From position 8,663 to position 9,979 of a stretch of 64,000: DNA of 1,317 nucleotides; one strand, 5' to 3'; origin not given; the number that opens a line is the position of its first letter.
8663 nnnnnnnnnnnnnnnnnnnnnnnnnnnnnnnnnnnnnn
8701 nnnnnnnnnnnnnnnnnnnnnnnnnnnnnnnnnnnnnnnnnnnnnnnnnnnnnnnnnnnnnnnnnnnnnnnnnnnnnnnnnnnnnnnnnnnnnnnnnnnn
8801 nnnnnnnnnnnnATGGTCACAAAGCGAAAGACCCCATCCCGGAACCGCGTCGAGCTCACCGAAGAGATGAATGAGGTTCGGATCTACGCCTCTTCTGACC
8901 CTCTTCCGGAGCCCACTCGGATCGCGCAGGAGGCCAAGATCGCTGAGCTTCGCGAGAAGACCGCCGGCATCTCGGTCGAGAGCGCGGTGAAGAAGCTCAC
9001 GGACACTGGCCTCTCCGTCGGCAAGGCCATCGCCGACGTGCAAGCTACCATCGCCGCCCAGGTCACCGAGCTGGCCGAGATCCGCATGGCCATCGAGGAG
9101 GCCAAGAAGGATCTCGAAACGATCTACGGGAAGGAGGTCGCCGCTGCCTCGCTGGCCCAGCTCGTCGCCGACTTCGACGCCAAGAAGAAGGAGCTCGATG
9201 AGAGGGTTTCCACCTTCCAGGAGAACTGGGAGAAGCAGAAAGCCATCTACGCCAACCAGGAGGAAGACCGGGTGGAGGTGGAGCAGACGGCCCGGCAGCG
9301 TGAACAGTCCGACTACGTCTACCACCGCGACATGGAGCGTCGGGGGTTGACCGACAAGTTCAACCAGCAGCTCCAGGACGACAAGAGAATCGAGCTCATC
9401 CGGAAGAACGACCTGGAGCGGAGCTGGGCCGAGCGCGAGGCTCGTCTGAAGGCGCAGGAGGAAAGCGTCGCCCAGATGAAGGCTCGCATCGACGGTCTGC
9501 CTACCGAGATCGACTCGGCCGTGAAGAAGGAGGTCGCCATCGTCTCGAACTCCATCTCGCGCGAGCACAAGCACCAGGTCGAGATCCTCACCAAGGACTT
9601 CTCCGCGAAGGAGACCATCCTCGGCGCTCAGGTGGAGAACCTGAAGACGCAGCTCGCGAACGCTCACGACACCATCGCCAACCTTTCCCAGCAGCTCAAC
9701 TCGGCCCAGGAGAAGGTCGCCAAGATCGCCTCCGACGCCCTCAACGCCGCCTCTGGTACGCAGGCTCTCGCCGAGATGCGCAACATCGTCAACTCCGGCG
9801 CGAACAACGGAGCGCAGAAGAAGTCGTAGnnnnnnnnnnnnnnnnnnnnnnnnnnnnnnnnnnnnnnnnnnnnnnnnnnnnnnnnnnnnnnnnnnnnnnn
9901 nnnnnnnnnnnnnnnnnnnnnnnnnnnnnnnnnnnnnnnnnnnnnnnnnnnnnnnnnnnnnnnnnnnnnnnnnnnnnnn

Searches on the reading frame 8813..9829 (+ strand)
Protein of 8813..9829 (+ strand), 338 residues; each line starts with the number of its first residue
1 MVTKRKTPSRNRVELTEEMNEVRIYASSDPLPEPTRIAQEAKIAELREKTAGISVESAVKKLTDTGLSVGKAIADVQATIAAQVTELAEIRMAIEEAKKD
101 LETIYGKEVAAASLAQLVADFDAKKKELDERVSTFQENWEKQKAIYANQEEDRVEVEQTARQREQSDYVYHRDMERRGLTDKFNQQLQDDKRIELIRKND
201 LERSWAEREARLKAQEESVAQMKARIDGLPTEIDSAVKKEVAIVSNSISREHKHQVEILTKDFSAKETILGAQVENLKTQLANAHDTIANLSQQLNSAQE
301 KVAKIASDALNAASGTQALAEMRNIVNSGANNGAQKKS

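Call 67: find_encoding_contigs(protein=window:8813-9829:+, flank=10000, max_places=2)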
Protein window:8813-9829:+ (338 aa): 3 contigs read that carry it; 2 places shown.
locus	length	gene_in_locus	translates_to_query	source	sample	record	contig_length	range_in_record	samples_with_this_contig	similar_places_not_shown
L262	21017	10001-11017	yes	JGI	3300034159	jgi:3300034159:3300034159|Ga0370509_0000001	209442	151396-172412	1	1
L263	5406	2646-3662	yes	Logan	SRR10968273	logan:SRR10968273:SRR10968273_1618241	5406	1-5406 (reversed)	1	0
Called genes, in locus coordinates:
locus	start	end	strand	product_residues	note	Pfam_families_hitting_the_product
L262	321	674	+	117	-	-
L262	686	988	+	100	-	-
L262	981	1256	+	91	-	-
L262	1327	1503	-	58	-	-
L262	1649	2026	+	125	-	-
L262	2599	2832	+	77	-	-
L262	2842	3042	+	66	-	-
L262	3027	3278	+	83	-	-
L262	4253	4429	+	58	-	-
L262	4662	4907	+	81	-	-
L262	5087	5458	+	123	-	-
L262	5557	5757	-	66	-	-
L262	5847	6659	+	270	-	PF10127:RlaP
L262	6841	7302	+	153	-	PF00383:dCMP_cyt_deam_1, PF14437:MafB19-deam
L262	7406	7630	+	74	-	-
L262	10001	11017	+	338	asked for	-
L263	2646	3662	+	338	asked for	-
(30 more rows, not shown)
